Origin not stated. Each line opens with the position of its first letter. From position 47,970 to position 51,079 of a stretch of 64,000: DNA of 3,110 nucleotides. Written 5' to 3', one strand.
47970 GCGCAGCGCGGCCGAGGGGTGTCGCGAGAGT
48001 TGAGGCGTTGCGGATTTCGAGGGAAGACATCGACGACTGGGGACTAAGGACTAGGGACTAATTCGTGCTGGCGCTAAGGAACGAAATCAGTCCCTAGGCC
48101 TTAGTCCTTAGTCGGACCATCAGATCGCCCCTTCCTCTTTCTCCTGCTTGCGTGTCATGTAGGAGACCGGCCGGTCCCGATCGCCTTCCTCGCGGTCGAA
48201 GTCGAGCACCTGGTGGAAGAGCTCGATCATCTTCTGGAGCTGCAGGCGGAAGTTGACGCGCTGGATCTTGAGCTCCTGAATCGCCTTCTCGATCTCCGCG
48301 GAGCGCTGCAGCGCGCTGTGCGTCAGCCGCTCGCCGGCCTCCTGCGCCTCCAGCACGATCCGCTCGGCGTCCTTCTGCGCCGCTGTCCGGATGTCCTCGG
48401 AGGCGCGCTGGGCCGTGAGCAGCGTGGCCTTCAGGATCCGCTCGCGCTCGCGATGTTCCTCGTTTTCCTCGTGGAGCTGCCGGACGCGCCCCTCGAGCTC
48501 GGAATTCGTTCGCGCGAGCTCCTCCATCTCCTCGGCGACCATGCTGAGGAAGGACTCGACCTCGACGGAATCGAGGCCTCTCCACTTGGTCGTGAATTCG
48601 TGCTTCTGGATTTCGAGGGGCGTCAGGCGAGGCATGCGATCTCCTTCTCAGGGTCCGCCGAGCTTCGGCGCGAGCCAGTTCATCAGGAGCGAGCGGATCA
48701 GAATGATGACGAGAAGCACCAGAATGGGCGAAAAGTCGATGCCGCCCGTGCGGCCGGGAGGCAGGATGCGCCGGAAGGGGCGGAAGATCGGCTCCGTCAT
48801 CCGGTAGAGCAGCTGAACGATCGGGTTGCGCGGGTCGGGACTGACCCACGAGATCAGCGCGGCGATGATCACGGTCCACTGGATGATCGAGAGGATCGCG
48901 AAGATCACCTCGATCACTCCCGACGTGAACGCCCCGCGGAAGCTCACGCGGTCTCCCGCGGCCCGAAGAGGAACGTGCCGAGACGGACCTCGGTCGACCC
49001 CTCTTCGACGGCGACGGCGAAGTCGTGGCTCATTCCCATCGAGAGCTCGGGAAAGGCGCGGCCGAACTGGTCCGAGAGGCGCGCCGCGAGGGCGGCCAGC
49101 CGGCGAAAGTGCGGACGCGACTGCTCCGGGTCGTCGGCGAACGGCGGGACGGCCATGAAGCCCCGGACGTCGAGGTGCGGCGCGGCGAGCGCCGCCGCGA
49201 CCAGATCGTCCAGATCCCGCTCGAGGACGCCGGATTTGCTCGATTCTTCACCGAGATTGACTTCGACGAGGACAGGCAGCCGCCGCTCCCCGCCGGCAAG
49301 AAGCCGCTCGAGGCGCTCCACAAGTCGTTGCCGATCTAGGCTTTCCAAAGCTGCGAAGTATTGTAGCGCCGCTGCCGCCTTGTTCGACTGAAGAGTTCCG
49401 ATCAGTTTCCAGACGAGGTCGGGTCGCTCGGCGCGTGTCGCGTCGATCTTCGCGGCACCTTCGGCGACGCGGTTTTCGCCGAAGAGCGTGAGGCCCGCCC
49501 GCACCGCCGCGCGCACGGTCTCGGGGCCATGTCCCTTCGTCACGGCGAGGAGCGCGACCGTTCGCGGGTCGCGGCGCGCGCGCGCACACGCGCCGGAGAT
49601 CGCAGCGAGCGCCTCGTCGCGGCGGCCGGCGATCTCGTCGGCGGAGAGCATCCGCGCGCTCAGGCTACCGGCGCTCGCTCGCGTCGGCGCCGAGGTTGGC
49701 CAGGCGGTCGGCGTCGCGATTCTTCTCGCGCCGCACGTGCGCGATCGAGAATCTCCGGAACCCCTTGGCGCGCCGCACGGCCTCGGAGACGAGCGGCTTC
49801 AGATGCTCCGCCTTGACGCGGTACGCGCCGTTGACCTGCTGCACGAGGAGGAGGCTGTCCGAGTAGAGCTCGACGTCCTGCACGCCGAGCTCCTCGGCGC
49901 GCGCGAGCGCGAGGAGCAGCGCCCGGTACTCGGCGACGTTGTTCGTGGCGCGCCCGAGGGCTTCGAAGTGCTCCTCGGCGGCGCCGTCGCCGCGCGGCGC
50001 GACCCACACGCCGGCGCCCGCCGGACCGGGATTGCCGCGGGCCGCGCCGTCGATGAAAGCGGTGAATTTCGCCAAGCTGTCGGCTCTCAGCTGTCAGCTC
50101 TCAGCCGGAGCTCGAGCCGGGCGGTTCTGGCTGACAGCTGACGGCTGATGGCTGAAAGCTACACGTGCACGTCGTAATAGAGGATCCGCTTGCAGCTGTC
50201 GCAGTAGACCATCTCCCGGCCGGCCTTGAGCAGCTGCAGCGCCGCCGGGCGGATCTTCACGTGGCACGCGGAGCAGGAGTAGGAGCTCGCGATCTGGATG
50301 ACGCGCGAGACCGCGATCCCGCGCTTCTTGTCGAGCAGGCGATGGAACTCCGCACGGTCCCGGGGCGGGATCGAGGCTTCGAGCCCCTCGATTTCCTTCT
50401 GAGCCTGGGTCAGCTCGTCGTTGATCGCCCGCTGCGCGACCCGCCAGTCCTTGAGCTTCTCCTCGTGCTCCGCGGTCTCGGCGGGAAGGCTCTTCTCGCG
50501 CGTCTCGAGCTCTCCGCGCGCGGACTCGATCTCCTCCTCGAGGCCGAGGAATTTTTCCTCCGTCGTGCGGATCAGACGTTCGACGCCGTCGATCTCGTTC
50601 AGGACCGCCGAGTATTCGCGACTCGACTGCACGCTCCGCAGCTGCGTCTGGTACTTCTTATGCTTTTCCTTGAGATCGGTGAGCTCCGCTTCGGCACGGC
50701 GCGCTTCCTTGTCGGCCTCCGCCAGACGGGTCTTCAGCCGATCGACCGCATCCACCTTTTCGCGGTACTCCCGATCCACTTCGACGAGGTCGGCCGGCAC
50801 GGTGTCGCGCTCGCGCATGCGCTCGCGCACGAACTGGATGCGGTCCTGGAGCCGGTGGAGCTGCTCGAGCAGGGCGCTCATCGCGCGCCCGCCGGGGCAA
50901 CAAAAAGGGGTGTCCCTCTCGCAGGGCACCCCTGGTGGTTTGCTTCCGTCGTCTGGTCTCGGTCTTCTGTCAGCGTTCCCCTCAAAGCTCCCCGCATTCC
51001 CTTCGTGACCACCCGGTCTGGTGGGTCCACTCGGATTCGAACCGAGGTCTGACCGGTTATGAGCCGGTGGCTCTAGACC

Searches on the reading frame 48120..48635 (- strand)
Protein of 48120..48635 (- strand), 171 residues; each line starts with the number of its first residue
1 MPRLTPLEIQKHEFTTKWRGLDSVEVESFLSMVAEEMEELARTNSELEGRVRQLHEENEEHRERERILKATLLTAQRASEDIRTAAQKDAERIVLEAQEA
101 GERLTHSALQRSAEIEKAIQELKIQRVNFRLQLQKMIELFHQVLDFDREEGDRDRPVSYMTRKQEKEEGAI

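Call 13: search_protein_families(library=pfam, proteins=[window:48120-48635:-])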
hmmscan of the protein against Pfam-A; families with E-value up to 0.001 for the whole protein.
window:48120-48635:- (171 aa): 1 family
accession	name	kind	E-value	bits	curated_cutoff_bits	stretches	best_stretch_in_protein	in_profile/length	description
PF05103.18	DivIVA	-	1.6e-33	115.9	28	1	4-133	1-130/131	DivIVA protein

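Call 15: find_encoding_contigs(protein=window:48120-48635:-, flank=10000, max_places=6)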
Protein window:48120-48635:- (171 aa): no gene with exactly this product is on record in the collection.

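Call 29: find_homologous_proteins(query=window:48120-48635:-, max_evalue=1e-20)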
Query window:48120-48635:- (171 aa): 792 proteins with E <= 1e-20 among 873 candidates; the best 120 are listed.
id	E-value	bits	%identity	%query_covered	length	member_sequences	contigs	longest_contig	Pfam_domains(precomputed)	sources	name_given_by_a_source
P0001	1.9e-98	345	100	100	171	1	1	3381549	PF05103.19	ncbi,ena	-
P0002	3.2e-92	324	94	100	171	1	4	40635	PF05103.19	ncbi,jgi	ncbi:MAG TPA: DivIVA domain-containing protein [Thermoanaerobaculia bacterium]|jgi:cell division ini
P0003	6.5e-92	323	93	100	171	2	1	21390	PF05103.19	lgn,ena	-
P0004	9.5e-91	320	93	100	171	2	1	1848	PF05103.19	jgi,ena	-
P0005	2.0e-89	315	92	100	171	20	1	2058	PF05103.19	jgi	jgi:cell division initiation protein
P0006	2.2e-89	315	92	100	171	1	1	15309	PF05103.19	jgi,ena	-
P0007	6.5e-86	304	89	99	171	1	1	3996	PF05103.19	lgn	-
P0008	8.0e-86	304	90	99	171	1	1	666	PF05103.19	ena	-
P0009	1.0e-85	303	89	100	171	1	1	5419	PF05103.19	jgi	jgi:cell division initiation protein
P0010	1.2e-85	303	90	100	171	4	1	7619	PF05103.19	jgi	jgi:cell division initiation protein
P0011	2.6e-85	302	88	100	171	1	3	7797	PF05103.19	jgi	jgi:cell division initiation protein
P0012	6.3e-85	301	89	99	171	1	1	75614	PF05103.19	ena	-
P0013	1.3e-84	300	87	100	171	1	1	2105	PF05103.19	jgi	-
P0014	2.0e-84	299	88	100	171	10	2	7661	PF05103.19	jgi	jgi:cell division initiation protein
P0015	3.6e-84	298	87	100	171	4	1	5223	PF05103.19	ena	-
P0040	3.2e-80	286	84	100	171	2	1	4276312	PF05103.19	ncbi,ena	-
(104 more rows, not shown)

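Call 30: find_encoding_contigs(protein=P0001, flank=10000, max_places=2)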
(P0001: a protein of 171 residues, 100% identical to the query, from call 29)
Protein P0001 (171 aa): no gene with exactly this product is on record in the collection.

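Call 31: find_encoding_contigs(protein=P0002, flank=10000, max_places=3)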
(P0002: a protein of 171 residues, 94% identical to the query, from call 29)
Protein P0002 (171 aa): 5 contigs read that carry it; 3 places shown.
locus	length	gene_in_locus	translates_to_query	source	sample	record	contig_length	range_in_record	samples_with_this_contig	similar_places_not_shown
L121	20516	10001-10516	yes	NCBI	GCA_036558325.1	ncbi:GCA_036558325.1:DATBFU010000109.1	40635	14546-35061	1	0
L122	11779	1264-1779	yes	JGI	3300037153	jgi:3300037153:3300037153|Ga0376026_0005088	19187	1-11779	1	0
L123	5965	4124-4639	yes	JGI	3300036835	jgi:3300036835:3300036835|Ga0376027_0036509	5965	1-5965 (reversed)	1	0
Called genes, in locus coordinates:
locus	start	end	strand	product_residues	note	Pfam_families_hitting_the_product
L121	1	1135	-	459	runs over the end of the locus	-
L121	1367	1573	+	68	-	PF01165:Ribosomal_S21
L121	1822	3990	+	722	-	PF00488:MutS_V, PF01713:Smr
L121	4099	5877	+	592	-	PF01807:Zn_ribbon_DnaG, PF08275:DNAG_N, PF01751:Toprim, PF13155:Toprim_2, PF13362:Toprim_3, PF13662:Toprim_4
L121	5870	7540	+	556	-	PF03979:Sigma70_r1_1, PF00140:Sigma70_r1_2, PF04542:Sigma70_r2, PF04539:Sigma70_r3, PF04545:Sigma70_r4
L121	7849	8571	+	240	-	PF24481:CT398_CC (weak), PF02591:Zn_ribbon_9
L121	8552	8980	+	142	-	PF00075:RNase_H, PF13456:RVT_3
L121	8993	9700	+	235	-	PF01168:Ala_racemase_N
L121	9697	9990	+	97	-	PF02325:CCB3_YggT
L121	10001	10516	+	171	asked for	PF05103:DivIVA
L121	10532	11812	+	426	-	PF01979:Amidohydro_1, PF07969:Amidohydro_3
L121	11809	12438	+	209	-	PF04961:FTCD_C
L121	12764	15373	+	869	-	PF02739:5_3_exonuc_N, PF01367:5_3_exonuc, PF00476:DNA_pol_A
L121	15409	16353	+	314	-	PF03544:TonB_C (faint)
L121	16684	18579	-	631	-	PF00009:GTP_EFTU, PF01926:MMR_HSR1 (weak), PF03144:GTP_EFTU_D2, PF25461:Beta-barrel_SelB, PF09107:WHD_3rd_SelB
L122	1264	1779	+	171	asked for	PF05103:DivIVA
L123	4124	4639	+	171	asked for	PF05103:DivIVA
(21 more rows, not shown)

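Call 32: find_encoding_contigs(protein=P0040, flank=10000, max_places=2)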
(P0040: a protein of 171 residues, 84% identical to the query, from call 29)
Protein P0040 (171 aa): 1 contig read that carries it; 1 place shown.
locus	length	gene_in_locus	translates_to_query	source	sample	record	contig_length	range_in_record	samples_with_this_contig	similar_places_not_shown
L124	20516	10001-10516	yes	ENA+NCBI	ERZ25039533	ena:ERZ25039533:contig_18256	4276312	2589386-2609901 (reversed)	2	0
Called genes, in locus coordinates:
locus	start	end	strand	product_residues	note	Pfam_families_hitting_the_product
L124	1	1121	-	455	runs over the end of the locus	-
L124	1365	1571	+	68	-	PF01165:Ribosomal_S21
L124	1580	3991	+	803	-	PF00488:MutS_V, PF01713:Smr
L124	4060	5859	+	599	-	PF01807:Zn_ribbon_DnaG, PF08275:DNAG_N, PF01751:Toprim, PF13155:Toprim_2, PF13362:Toprim_3, PF13662:Toprim_4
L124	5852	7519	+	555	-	PF03979:Sigma70_r1_1, PF00140:Sigma70_r1_2, PF04542:Sigma70_r2, PF04539:Sigma70_r3, PF04545:Sigma70_r4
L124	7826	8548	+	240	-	PF02591:Zn_ribbon_9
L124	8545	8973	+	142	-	PF00075:RNase_H, PF13456:RVT_3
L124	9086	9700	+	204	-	PF01168:Ala_racemase_N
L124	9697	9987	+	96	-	PF02325:CCB3_YggT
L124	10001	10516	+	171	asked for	PF05103:DivIVA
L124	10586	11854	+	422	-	PF01979:Amidohydro_1, PF07969:Amidohydro_3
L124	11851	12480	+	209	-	PF04961:FTCD_C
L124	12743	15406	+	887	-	PF02739:5_3_exonuc_N, PF01367:5_3_exonuc, PF00476:DNA_pol_A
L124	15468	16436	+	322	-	PF03544:TonB_C (faint)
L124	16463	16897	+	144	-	PF13699:eCIS_core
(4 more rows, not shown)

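Call 34: find_related_loci(query=window:48120-48635:-, collection=metagenome_contigs, flank=10000)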
Query window:48120-48635:- (171 aa) in metagenome_contigs; peptide patterns used: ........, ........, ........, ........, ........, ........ (x = any residue, [..] = any of these).
600 stretches matched a pattern (row limit reached: there are more); 49 encode a relative of the query (tblastn E <= 1e-3); 49 distinct loci.
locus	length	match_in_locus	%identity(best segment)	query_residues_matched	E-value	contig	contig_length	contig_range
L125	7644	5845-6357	95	1-171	2e-104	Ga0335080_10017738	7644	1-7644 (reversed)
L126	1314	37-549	95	1-171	2e-103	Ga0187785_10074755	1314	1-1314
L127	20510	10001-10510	86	1-170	1e-93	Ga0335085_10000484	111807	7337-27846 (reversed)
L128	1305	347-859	86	1-171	3e-92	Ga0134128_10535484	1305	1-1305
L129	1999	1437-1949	84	1-171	5e-88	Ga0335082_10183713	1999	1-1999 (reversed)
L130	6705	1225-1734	86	1-170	2e-84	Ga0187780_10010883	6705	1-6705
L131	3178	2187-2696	82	1-169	6e-80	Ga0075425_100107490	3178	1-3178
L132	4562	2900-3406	73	1-169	1e-78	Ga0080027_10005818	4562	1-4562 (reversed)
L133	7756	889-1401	87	1-171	3e-77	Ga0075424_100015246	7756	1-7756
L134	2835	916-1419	73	1-168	4e-78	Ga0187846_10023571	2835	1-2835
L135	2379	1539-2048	71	1-170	2e-77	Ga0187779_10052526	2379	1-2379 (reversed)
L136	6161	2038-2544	70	2-170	2e-75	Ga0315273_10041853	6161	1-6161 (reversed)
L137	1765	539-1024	79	1-162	2e-76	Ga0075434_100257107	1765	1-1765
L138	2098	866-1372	76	1-169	9e-74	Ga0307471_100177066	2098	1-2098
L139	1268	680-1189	74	1-170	2e-76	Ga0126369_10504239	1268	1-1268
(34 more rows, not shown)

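Call 50: find_encoding_contigs(protein=P0003, flank=10000, max_places=2)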
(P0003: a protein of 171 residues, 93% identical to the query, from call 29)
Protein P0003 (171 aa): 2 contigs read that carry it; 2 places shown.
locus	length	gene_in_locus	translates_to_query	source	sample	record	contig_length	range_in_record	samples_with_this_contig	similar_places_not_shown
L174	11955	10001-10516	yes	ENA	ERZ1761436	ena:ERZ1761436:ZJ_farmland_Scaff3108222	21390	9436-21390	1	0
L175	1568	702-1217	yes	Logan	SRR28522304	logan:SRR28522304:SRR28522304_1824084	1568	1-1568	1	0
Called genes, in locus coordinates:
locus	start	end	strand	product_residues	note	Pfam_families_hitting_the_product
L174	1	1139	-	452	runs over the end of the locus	-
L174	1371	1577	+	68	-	PF01165:Ribosomal_S21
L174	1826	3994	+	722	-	PF00488:MutS_V, PF01713:Smr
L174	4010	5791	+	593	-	PF01807:Zn_ribbon_DnaG, PF08275:DNAG_N, PF01751:Toprim, PF13155:Toprim_2, PF13362:Toprim_3, PF13662:Toprim_4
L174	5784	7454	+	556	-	PF03979:Sigma70_r1_1, PF00140:Sigma70_r1_2, PF04542:Sigma70_r2, PF04539:Sigma70_r3, PF04545:Sigma70_r4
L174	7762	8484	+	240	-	PF02591:Zn_ribbon_9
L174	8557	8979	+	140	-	PF00075:RNase_H, PF13456:RVT_3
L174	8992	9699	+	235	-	PF01168:Ala_racemase_N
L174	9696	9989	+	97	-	PF02325:CCB3_YggT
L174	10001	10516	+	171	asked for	PF05103:DivIVA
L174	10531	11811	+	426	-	PF01979:Amidohydro_1, PF07969:Amidohydro_3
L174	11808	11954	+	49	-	?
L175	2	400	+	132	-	?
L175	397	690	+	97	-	PF02325:CCB3_YggT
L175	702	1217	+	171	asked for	PF05103:DivIVA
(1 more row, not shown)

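Call 51: find_encoding_contigs(protein=P0006, flank=10000, max_places=2)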
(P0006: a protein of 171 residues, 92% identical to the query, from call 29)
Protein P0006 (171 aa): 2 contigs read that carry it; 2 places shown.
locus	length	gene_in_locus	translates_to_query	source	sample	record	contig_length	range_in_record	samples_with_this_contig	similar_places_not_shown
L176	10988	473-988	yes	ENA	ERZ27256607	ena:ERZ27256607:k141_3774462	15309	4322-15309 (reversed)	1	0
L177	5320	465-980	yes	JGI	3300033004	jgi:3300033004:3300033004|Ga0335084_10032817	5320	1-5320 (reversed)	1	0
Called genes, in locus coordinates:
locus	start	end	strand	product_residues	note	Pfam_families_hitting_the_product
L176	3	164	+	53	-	?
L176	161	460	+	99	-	PF02325:CCB3_YggT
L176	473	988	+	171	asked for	PF05103:DivIVA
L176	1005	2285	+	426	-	PF01979:Amidohydro_1, PF07969:Amidohydro_3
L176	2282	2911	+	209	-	PF04961:FTCD_C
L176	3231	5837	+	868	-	PF02739:5_3_exonuc_N, PF01367:5_3_exonuc, PF00476:DNA_pol_A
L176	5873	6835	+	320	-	-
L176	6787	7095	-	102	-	-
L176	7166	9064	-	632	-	PF00009:GTP_EFTU, PF01926:MMR_HSR1 (weak), PF03144:GTP_EFTU_D2, PF25461:Beta-barrel_SelB, PF09107:WHD_3rd_SelB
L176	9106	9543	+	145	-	PF09424:YqeY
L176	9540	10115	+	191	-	PF01928:CYTH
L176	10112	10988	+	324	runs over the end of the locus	PF00483:NTP_transferase, PF12804:NTP_transf_3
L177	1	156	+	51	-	?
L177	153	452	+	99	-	PF02325:CCB3_YggT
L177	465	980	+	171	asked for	PF05103:DivIVA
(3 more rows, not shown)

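Call 52: find_encoding_contigs(protein=P0012, flank=10000, max_places=2)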
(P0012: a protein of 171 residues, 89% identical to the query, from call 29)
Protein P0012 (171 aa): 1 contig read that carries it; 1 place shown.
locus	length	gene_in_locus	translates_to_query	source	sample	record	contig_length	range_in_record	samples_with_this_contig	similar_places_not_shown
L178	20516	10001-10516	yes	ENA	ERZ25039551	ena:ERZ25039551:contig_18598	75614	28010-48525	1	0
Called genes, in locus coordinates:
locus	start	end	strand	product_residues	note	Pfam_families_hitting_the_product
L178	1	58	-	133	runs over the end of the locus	-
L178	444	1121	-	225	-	-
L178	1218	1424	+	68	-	PF01165:Ribosomal_S21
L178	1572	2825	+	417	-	-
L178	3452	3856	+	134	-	PF01713:Smr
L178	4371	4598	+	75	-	PF08275:DNAG_N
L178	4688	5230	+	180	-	PF01751:Toprim, PF13155:Toprim_2, PF13362:Toprim_3, PF13662:Toprim_4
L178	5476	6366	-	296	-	-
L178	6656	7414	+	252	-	PF04542:Sigma70_r2, PF04539:Sigma70_r3, PF04545:Sigma70_r4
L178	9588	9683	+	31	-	-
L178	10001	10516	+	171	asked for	PF05103:DivIVA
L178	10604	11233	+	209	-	-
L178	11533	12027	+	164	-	PF07969:Amidohydro_3, PF01979:Amidohydro_1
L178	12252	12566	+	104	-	PF04961:FTCD_C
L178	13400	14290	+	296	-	-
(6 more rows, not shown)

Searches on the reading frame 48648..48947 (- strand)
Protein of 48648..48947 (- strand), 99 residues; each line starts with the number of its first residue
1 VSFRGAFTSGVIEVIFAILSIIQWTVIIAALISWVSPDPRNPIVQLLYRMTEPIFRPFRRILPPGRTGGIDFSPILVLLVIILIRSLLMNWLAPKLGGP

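Call 13: search_protein_families(library=pfam, proteins=[window:48648-48947:-])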
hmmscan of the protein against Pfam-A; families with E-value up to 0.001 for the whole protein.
window:48648-48947:- (99 aa): 1 family
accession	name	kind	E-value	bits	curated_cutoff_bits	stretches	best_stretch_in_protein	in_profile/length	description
PF02325.22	YGGT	-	3.7e-21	75.7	27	1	18-88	3-70/70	YGGT family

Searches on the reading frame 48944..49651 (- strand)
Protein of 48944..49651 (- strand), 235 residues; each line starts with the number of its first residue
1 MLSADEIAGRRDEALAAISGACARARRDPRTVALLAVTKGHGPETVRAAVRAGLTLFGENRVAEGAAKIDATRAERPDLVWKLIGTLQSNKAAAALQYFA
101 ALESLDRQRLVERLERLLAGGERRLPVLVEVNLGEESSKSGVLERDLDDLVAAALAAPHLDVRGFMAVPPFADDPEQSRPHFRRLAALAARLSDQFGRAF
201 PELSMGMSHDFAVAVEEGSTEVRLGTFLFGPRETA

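Call 13: search_protein_families(library=pfam, proteins=[window:48944-49651:-])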
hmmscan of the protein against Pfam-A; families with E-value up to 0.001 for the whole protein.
window:48944-49651:- (235 aa): 1 family
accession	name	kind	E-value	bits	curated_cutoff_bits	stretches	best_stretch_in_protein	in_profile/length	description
PF01168.26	Ala_racemase_N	-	5.9e-20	72.4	24.1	1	31-231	20-218/220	Alanine racemase, N-terminal domain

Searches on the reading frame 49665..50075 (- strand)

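Call 13: search_protein_families(library=pfam, proteins=[window:49665-50075:-])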
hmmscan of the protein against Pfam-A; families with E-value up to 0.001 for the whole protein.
window:49665-50075:- (136 aa): 2 families
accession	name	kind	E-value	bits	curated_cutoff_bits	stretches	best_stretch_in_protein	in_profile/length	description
PF13456.12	RVT_3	-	3e-20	72.8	21.6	1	9-128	3-122/123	Reverse transcriptase-like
PF00075.30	RNase_H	-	9.8e-13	48.9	25.8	1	3-130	3-140/141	RNase H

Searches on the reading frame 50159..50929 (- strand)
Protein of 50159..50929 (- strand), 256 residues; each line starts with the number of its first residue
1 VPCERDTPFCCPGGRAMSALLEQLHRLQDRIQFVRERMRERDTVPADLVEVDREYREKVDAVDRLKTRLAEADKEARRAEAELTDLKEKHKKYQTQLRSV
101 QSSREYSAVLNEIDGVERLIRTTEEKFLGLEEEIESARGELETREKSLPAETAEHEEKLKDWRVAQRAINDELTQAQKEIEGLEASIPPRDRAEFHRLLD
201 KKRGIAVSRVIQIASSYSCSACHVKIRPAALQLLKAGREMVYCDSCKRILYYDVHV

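Call 13: search_protein_families(library=pfam, proteins=[window:50159-50929:-])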
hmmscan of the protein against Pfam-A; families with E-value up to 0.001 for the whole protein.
window:50159-50929:- (256 aa): 4 families
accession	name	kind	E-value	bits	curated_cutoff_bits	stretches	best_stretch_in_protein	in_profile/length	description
PF02591.20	Zn_ribbon_9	-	3.3e-11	43.5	29.1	1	218-250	1-33/33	C4-type zinc ribbon domain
PF24481.2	CT398_CC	-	1.6e-05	25.3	27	1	35-190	12-167/180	CT398-like coiled coil hairpin domain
PF13166.12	AAA_13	-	0.00018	20.8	36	1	18-176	324-470/713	AAA domain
PF02050.21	FliJ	-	0.00043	20.9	28.4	1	63-145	1-86/123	Flagellar FliJ protein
